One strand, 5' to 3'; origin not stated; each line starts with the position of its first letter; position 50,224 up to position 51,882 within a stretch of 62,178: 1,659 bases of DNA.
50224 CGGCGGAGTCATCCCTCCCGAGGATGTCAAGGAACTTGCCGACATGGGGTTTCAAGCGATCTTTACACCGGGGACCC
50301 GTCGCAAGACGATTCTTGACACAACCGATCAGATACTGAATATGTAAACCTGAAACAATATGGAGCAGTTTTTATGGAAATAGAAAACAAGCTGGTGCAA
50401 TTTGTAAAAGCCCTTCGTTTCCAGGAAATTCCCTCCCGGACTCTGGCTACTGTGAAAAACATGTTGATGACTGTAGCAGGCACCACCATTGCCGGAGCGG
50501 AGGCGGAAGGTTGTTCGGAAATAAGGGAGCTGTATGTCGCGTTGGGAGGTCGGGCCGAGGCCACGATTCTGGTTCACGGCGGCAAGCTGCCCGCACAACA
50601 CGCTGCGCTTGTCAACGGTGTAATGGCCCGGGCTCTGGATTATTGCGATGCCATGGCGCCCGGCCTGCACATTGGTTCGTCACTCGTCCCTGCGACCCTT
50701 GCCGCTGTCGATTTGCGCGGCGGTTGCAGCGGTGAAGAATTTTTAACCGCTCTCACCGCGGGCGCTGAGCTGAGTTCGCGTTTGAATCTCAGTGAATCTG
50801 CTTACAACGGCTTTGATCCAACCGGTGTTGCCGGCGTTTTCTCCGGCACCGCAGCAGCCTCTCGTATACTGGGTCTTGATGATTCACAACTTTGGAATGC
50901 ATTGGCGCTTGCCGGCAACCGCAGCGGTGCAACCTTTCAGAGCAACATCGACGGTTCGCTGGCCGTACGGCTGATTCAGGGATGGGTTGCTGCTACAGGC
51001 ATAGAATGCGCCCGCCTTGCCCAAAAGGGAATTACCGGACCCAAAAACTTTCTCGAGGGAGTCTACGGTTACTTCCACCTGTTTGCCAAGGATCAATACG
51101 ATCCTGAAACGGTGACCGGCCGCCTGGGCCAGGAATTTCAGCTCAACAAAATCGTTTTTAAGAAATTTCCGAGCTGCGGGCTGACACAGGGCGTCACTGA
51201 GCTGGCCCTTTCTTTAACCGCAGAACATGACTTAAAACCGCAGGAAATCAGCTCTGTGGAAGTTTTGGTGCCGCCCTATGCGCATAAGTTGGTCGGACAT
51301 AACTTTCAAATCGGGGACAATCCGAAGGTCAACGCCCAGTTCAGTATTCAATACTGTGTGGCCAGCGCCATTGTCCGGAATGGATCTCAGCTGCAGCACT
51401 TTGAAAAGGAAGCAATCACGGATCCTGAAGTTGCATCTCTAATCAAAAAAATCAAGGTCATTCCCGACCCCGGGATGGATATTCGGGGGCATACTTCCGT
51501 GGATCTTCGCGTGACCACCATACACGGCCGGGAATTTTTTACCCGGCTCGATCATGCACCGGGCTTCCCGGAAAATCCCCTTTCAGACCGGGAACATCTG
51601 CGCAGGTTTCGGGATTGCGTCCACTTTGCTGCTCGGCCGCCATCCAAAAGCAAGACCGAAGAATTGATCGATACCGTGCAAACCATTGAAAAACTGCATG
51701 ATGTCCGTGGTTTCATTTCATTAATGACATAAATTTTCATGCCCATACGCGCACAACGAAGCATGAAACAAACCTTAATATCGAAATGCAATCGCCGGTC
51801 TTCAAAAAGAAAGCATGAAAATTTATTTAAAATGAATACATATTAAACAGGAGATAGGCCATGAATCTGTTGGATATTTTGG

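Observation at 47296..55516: Candidate new B12-dependent carbon-skeleton rearrangement pathway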

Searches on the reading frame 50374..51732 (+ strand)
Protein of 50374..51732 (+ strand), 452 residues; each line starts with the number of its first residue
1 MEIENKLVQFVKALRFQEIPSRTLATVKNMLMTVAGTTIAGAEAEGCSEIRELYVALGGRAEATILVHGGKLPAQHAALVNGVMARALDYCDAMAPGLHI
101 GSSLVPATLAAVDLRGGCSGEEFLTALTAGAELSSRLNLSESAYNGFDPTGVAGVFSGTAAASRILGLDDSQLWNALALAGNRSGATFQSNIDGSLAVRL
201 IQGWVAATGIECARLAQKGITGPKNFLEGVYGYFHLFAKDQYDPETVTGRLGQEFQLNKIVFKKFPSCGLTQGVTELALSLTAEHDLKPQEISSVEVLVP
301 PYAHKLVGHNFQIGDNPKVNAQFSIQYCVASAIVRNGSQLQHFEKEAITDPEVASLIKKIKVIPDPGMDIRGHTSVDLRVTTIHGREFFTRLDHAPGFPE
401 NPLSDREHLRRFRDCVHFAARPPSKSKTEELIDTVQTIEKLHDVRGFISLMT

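Call 3: search_protein_families(library=pfam, proteins=[window:50374-51732:+])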
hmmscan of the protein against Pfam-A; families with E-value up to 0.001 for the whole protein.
window:50374-51732:+ (452 aa): 2 families
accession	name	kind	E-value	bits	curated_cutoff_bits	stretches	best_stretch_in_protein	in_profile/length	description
PF03972.19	MmgE_PrpD_N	-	6.6e-49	166.8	32.1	1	6-240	2-238/244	MmgE/PrpD N-terminal domain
PF19305.4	MmgE_PrpD_C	-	1.1e-28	100.7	32.1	1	265-421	1-157/173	MmgE/PrpD C-terminal domain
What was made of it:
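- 50374..51732 (+): MmgE/PrpD-family enzyme, the hub of the conserved module. It is not a PrpD, CAD or IDS-epimerase ortholog. Both Pfam domains are present (call 3).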

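Call 4: search_protein_families(library=ncbifam, proteins=[window:50374-51732:+])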
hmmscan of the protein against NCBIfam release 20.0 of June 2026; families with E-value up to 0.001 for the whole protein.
window:50374-51732:+ (452 aa): 3 families
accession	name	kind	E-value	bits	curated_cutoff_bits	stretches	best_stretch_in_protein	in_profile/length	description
NF006943.0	PRK09425.1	equivalog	4.4e-09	35.6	575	1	21-366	31-386/480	bifunctional 2-methylcitrate dehydratase/aconitate hydratase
TIGR02330.1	prpD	equivalog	3.5e-08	32.6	458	1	23-366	21-374/468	2-methylcitrate dehydratase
NF042438.1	PrpD_hiGCgrampos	equivalog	4.2e-06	25.6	950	1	29-374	45-399/499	2-methylcitrate dehydratase PrpD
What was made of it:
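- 50374..51732 (+): The PrpD equivalog scores 35.6 bits against a 575 cut-off (call 4).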

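Call 14: search_solved_structures(query=window:50374-51732:+, show_alignments=1)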
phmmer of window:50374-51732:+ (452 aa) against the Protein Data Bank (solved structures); distinct sequences matched with E-value up to 0.001: 10.
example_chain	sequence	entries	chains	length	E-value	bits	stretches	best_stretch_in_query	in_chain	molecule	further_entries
2hp3_A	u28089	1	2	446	2.9e-28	102.1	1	30-418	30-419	IDS-epimerase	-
2hp0_A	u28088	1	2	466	3.4e-28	101.9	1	30-418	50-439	IDS-epimerase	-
12ux_A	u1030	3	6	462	9.2e-28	100.5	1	11-447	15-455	Cis-aconitate decarboxylase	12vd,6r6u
12vt_A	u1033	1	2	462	9.8e-28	100.4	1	11-447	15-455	Cis-aconitate decarboxylase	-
12vw_A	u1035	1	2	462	1.7e-27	99.6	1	11-447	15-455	Cis-aconitate decarboxylase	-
12vq_A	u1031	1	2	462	2e-26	96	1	11-447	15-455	Cis-aconitate decarboxylase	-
7br9_A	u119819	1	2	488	9.6e-26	93.8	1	12-444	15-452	Cis-aconitate decarboxylase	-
6r6t_A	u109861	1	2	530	1.3e-25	93.4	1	13-444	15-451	Cis-aconitate decarboxylase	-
7bra_A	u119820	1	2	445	3.8e-23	85.3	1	26-411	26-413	Bacillus subtilis IRG1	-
7e9d_A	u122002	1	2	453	8.8e-23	84.1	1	26-411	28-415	IRG1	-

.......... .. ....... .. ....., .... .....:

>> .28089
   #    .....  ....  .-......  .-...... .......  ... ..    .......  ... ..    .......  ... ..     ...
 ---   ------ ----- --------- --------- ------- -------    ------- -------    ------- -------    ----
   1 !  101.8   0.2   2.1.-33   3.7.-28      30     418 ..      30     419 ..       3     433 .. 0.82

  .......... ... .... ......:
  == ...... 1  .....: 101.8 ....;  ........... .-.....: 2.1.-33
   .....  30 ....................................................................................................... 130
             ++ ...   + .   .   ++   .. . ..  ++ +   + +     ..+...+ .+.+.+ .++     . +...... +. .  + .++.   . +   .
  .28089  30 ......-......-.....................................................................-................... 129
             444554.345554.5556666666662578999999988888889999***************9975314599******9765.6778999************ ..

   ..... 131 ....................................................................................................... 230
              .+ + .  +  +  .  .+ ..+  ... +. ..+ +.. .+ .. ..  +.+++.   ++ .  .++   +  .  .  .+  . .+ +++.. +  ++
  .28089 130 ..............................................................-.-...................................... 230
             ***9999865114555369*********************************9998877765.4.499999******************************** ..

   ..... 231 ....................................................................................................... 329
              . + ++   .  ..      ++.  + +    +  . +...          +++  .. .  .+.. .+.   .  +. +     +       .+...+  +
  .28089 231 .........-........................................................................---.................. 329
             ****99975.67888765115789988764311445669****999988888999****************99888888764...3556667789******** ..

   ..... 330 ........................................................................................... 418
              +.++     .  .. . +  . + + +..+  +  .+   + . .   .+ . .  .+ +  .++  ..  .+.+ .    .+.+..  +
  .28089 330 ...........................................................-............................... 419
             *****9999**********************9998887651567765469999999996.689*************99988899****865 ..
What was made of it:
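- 50374..51732 (+): Best PDB matches are IDS epimerase and CAD at about 1e-28 (call 14).
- The closest solved relative of the PrpD-like protein is IDS epimerase, which epimerises a substituted succinate (call 14).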

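Call 17: find_homologous_proteins(query=window:50374-51732:+)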
Query window:50374-51732:+ (452 aa): 1807 proteins with E <= 0.001 among 8000 candidates; the best 120 are listed.
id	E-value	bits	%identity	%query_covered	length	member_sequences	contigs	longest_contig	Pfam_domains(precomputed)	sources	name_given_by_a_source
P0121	0.0e+0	1015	100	100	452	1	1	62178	PF19305.5,PF03972.20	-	-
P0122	5.8e-189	647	61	100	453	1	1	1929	PF19305.5,PF03972.20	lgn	-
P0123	3.4e-185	634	61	100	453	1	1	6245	PF19305.5,PF03972.20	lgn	-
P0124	4.7e-185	634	60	100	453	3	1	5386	PF19305.5,PF03972.20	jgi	-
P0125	2.8e-184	631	61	100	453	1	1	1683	PF19305.5,PF03972.20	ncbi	-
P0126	3.6e-184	631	59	99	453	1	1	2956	PF19305.5,PF03972.20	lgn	-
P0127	4.0e-184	631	60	100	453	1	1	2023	PF19305.5,PF03972.20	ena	-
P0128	5.4e-184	630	60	100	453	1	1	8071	PF19305.5,PF03972.20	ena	-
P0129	5.5e-184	630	60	100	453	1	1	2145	PF19305.5,PF03972.20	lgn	-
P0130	5.5e-184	630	60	100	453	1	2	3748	PF19305.5,PF03972.20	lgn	-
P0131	9.7e-184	629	61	99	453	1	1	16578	PF19305.5,PF03972.20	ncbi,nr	ncbi:MAG: MmgE/PrpD family protein [Deltaproteobacteria bacterium]|nr:MmgE/PrpD family protein [Delt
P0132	1.2e-183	629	60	100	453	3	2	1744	PF19305.5,PF03972.20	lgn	-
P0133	1.4e-183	629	60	100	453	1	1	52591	PF19305.5,PF03972.20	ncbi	-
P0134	1.4e-183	629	60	100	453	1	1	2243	PF19305.5,PF03972.20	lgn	-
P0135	1.5e-183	629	60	99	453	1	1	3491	PF19305.5,PF03972.20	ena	-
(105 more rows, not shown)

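Call 19: find_related_loci(query=A1, collection=genome_contigs, flank=10000)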
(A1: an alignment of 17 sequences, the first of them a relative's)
Query A1 (452 aa) in genome_contigs; peptide patterns used: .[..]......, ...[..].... (x = any residue, [..] = any of these).
431 stretches matched a pattern; 249 encode a relative of the query (tblastn E <= 1e-3); the best 80 are kept; 80 distinct loci.
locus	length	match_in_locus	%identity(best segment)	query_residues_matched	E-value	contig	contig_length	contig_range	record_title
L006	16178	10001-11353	60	1-451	0e+0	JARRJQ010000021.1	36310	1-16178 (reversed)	MAG: Desulfobacterales bacterium isolate Spart_024_MAG scaffold_2974, whole genome shotgun sequence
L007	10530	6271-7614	61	1-448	0e+0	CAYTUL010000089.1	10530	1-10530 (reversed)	MAG TPA_asm: uncultured Desulfobacteraceae bacterium isolate SRP323688_co1_193 genome assembly, contig: NODE_9475_length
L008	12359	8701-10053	58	1-451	0e+0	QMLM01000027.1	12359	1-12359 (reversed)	MAG: Deltaproteobacteria bacterium isolate B11_G15 B11_Guay15_scaffold_01115, whole genome shotgun sequence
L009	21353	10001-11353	59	1-451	0e+0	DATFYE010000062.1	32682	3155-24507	MAG TPA_asm: Syntrophorhabdales bacterium isolate SMAG_U9535 k141_1521193, whole genome shotgun sequence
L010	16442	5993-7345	61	1-451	0e+0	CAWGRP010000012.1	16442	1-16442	MAG: uncultured delta proteobacterium isolate MFD06435.bin.1.188 genome assembly, contig: contig_22200, whole genome sho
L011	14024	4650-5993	59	1-448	0e+0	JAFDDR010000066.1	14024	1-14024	MAG: Deltaproteobacteria bacterium isolate Meg19_1012_Bin_18 Meg19_1012_Bin_18_scaffold_13454, whole genome shotgun sequ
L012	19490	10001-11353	57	1-451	1e-180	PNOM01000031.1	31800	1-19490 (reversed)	MAG: Syntrophus sp. (in: bacteria) isolate SW.010 SW_1000714_31800, whole genome shotgun sequence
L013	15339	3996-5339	58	1-448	7e-180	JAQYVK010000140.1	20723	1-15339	MAG: Desulfatiglandales bacterium isolate SG_15_bin78 SG_15_bin.78.orig_15_c_000000158528, whole genome shotgun sequence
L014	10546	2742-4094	56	1-451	8e-180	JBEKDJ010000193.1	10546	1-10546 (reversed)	MAG: Thermodesulfobacteriota bacterium isolate SPRUCE 180 SPRUCE_180_193, whole genome shotgun sequence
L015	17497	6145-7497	55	1-451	2e-179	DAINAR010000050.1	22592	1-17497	MAG TPA_asm: Deltaproteobacteria bacterium isolate CTOTU18404 NODE_1366_length_22592_cov_25.116741, whole genome shotgun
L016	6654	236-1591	59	1-452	3e-180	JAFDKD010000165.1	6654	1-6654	MAG: Deltaproteobacteria bacterium isolate Meg22_24_Bin_96 Meg22_24_Bin_96_scaffold_24045, whole genome shotgun sequence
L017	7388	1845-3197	57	1-451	2e-179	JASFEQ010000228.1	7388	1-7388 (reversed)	MAG: Desulfobacteraceae bacterium isolate D0606M12metaG_Bin_56 D0606M12metaG_FD_scaffold_3133_c1, whole genome shotgun s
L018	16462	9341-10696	57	1-452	1e-178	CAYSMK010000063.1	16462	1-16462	MAG TPA_asm: uncultured Geobacter sp. isolate binchicken_co269_58 genome assembly, contig: NODE_3276_length_16462_cov_24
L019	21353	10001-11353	59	1-451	3e-178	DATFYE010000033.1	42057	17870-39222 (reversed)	MAG TPA_asm: Syntrophorhabdales bacterium isolate SMAG_U9535 k141_1290943, whole genome shotgun sequence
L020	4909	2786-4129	57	1-448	0e+0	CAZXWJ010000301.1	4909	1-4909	MAG TPA_asm: uncultured Desulfobacteraceae bacterium isolate binchicken_co42_476 genome assembly, contig: NODE_34400_len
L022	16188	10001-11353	57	1-451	2e-177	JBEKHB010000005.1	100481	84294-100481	MAG: Syntrophorhabdales bacterium isolate SPRUCE 267 SPRUCE_267_5, whole genome shotgun sequence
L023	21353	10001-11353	57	1-451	4e-177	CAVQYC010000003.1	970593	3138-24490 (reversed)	MAG: uncultured delta proteobacterium isolate MFD01828.bin.1.64 genome assembly, contig: contig_18962, whole genome shot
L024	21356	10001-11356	57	1-452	2e-176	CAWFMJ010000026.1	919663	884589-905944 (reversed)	MAG: uncultured delta proteobacterium isolate MFD02138.bin.2.69 genome assembly, contig: contig_1879, whole genome shotg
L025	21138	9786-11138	55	1-451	2e-176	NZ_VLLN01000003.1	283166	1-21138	Geobacter argillaceus strain ATCC BAA-1139 Ga0052872_scaffold00003.3, whole genome shotgun sequence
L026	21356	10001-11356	54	1-452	6e-176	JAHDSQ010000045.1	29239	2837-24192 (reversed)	MAG: Clostridia bacterium isolate SV3-B7.1 k141_26449, whole genome shotgun sequence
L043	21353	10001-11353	55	1-451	1e-167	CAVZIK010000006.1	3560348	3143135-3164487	MAG: uncultured Actinomycetes bacterium isolate MFD02416.bin.1.65 genome assembly, contig: contig_18476, whole genome sh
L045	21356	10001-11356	53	1-452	5e-167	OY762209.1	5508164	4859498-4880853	MAG: Syntrophorhabdaceae bacterium isolate b67c53bf-795e-48b1-b0c8-2f1cb1e3683a genome assembly, chromosome: 1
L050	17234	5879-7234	52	1-452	1e-163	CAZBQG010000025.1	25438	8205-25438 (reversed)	MAG TPA_asm: uncultured Rhodospirillaceae bacterium isolate SRP308112_co1_303 genome assembly, contig: NODE_2741_length_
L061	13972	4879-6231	52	1-451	8e-157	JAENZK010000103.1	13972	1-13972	MAG: Alkalihalobacillus macyae isolate BM5_bin.5 BM5_bin5_NODE_866_length_13972_cov_5.209672, whole genome shotgun seque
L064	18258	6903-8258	53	1-451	1e-156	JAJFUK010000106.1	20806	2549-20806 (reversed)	MAG: Actinomycetes bacterium isolate bin.430 k141_3083353, whole genome shotgun sequence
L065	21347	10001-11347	50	1-451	4e-156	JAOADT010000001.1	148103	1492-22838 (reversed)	MAG: Deltaproteobacteria bacterium isolate SKW240 NODE_1_length_148103_cov_5.788726, whole genome shotgun sequence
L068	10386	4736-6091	53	1-451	1e-155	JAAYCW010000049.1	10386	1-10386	MAG: Actinomycetota bacterium isolate AS06rmzACSIP_50 53672_AS06, whole genome shotgun sequence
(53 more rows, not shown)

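Call 23: search_protein_families(library=pfam, proteins=[L011:11636-12265:+, L012:12153-13289:+, L045:13507-14826:+, L065:12086-12568:+, L010:3984-5600:+, L015:7616-8374:+, L012:15357-15947:+])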
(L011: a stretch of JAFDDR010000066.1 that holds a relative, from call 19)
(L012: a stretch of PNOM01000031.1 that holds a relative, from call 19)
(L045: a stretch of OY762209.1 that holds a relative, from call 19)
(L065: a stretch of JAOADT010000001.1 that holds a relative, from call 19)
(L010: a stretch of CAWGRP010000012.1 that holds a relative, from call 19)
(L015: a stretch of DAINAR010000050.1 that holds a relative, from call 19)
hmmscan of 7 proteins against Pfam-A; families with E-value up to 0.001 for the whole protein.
L011:11636-12265:+ (209 aa): 2 families
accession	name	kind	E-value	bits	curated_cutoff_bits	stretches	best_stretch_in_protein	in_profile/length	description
PF17932.6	TetR_C_24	-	5.2e-20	72.3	26.4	1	89-197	7-114/114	Tetracyclin repressor-like, C-terminal domain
PF00440.29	TetR_N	-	4.7e-14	52.3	24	1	18-61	1-44/47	Bacterial regulatory proteins, tetR family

L012:12153-13289:+ (378 aa): 1 family
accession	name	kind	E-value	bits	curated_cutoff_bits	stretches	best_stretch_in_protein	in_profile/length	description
PF03480.18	DctP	-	2.4e-49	168.7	23.4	1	87-352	15-284/286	Bacterial extracellular solute-binding protein, family 7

L045:13507-14826:+ (439 aa): 1 family
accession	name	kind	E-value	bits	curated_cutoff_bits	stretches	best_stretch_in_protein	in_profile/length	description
PF06808.19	DctM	-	2.4e-97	326.9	23.8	1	17-429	1-413/413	Tripartite ATP-independent periplasmic transporter, DctM component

L065:12086-12568:+ (160 aa): 1 family
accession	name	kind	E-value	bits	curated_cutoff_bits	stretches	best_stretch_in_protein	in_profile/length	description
PF04290.18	DctQ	-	2e-19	70.2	28.3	1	26-154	1-129/132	Tripartite ATP-independent periplasmic transporters, DctQ component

L010:3984-5600:+ (538 aa): 8 families
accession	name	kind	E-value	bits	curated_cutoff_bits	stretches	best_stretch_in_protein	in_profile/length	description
PF00890.30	FAD_binding_2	-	2.1e-41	142.9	20.4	1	8-368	2-414/414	FAD binding domain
PF02910.25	Succ_DH_flav_C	-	1.8e-13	51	20.8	1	424-534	3-116/130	Fumarate reductase flavoprotein C-term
PF12831.13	FAD_oxidored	-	5.3e-10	39.6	27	1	7-187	1-148/416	FAD dependent oxidoreductase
PF03486.20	HI0933_like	-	5.4e-08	33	50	0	174-379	153-242/244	HI0933-like protein Rossmann domain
PF01134.28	GIDA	-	5.7e-07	29.4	22.1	1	8-51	2-48/391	Glucose inhibited division protein A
PF01266.30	DAO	-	1e-05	25.7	27.9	1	8-79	2-58/353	FAD dependent oxidoreductase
PF07992.20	Pyr_redox_2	-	6.5e-05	22.9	26.1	1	7-43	2-40/291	Pyridine nucleotide-disulphide oxidoreductase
PF01494.25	FAD_binding_3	-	0.00047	19.9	22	1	5-37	1-33/349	FAD binding domain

L015:7616-8374:+ (252 aa): 2 families
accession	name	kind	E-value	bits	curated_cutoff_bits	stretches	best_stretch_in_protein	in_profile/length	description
PF00378.25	ECH_1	-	5.5e-58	196.7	27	1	12-251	2-250/251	Enoyl-CoA hydratase/isomerase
PF16113.10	ECH_2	-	1.9e-26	93.8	27.2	1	17-219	2-203/335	Enoyl-CoA hydratase/isomerase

L012:15357-15947:+ (196 aa): 1 family
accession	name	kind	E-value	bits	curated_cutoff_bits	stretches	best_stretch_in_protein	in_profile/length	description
PF02572.21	CobA_CobO_BtuR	-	1.3e-61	208.2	25.7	1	23-196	1-172/172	ATP:corrinoid adenosyltransferase BtuR/CobO/CobP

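Call 35: search_protein_families(library=pfam, proteins=[L025:6389-7858:+, L025:8302-9741:+, L025:7848-8270:+, L018:72-1154:+, L016:2109-3743:+, L024:5574-6371:+, L025:15551-16078:+, L022:11377-12792:+, L026:7308-8162:+, L025:4893-5693:-])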
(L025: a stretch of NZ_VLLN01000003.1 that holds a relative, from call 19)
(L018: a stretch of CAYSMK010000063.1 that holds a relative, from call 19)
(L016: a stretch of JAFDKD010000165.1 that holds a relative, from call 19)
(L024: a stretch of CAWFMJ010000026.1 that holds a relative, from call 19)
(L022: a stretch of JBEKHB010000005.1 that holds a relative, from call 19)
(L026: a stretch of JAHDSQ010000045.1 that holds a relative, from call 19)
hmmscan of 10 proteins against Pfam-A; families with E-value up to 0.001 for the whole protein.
L025:6389-7858:+ (489 aa): 1 family
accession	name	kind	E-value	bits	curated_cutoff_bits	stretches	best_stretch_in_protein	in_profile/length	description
PF06368.17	Met_asp_mut_E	-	4.1e-99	332.5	26.6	1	49-479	4-432/441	Methylaspartate mutase E chain (MutE)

L025:8302-9741:+ (479 aa): 1 family
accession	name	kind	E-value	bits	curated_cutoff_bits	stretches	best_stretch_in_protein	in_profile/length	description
PF13941.12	MutL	-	8e-152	506.5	27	1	10-472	1-450/450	MutL protein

L025:7848-8270:+ (140 aa): 1 family
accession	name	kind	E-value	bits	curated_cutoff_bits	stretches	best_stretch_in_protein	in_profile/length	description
PF02310.24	B12-binding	-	8e-15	55.2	32.1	1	6-99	3-97/121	B12 binding domain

L018:72-1154:+ (360 aa): 1 family
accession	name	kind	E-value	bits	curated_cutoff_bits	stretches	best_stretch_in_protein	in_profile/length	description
PF03480.18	DctP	-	4.8e-41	141.4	23.4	1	48-332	2-281/286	Bacterial extracellular solute-binding protein, family 7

L016:2109-3743:+ (544 aa): 1 family
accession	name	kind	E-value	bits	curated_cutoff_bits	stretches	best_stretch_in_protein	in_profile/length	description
PF06808.19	DctM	-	9.4e-100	334.8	23.8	1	122-535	1-413/413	Tripartite ATP-independent periplasmic transporter, DctM component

L024:5574-6371:+ (265 aa): 4 families
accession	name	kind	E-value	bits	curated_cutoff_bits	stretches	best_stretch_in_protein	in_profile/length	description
PF13561.12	adh_short_C2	-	5.7e-62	209.8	27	1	16-255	6-236/236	Enoyl-(Acyl carrier protein) reductase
PF00106.31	adh_short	-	5e-54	183.2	26.6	1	7-192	1-188/195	short chain dehydrogenase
PF08659.16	KR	-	4e-09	37.1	22.6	1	9-158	3-154/180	KR domain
PF23441.1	SDR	-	1.5e-07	31.6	27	1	3-254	4-255/258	SDR-like rossmann domain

L025:15551-16078:+ (175 aa): 1 family
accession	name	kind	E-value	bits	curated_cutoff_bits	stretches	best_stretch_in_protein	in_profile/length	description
PF02572.21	CobA_CobO_BtuR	-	4.3e-64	216.3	25.7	1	4-174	1-171/172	ATP:corrinoid adenosyltransferase BtuR/CobO/CobP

L022:11377-12792:+ (471 aa): 12 families
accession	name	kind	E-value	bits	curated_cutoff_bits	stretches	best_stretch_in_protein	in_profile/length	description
PF00890.30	FAD_binding_2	-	4.8e-72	243.8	20.4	1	16-452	1-413/414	FAD binding domain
PF01266.30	DAO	-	5.8e-17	62.7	27.9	1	16-221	1-217/353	FAD dependent oxidoreductase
PF03486.20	HI0933_like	-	4e-12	46.5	50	1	16-62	2-48/244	HI0933-like protein Rossmann domain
PF12831.13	FAD_oxidored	-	9.6e-08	32.2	27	1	16-55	1-40/416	FAD dependent oxidoreductase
PF13450.12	NAD_binding_8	-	1.3e-05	25.9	21.9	1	19-53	1-35/68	NAD(P)-binding Rossmann-like domain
PF07992.20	Pyr_redox_2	-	4.1e-05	23.6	26.1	1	16-210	2-113/291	Pyridine nucleotide-disulphide oxidoreductase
PF01946.23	Thi4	-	7e-05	22.6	26.2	1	9-57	10-61/235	Thi4 family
PF01494.25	FAD_binding_3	-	9.6e-05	22.2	22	1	14-48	1-35/349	FAD binding domain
PF01593.30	Amino_oxidase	-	0.00017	21.4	19.8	0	132-205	181-255/443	Flavin containing amine oxidoreductase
PF13738.12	Pyr_redox_3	-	0.00049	19.9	30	0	18-46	1-30/305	Pyridine nucleotide-disulphide oxidoreductase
PF00070.33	Pyr_redox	-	0.00085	20.2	22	0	17-48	2-33/82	Pyridine nucleotide-disulphide oxidoreductase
PF01262.27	AlaDh_PNT_C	-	0.00087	19.2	23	0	14-45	28-59/214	Alanine dehydrogenase/PNT, C-terminal domain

L026:7308-8162:+ (284 aa): 4 families
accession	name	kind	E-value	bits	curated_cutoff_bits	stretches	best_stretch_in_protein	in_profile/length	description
PF02737.24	3HCDH_N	-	1.3e-58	198.3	22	1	5-183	1-178/180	3-hydroxyacyl-CoA dehydrogenase, NAD binding domain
PF00725.27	3HCDH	-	1.5e-31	109.2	22.1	1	187-281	1-96/97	3-hydroxyacyl-CoA dehydrogenase, C-terminal domain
PF03446.21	NAD_binding_2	-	0.00013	22.5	21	0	5-122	1-98/161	NAD binding domain of 6-phosphogluconate dehydrogenase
PF01210.29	NAD_Gly3P_dh_N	-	0.0008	19.9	23.1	0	6-114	2-99/158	NAD-dependent glycerol-3-phosphate dehydrogenase N-terminus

L025:4893-5693:- (266 aa): 4 families
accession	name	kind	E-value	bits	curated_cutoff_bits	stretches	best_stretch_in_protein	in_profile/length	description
PF09339.16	HTH_IclR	-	4.5e-13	49.2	22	1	18-63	6-51/52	IclR helix-turn-helix domain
PF01614.24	IclR_C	-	1.8e-12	47.6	24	1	96-254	17-174/174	Bacterial transcriptional regulator IclR C-terminal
PF12840.13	HTH_20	-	5.3e-05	23.5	27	1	15-62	4-50/51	Helix-turn-helix domain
PF01978.25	TrmB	-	0.00021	21.5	25.6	1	19-64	12-56/68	Sugar-specific transcriptional regulator TrmB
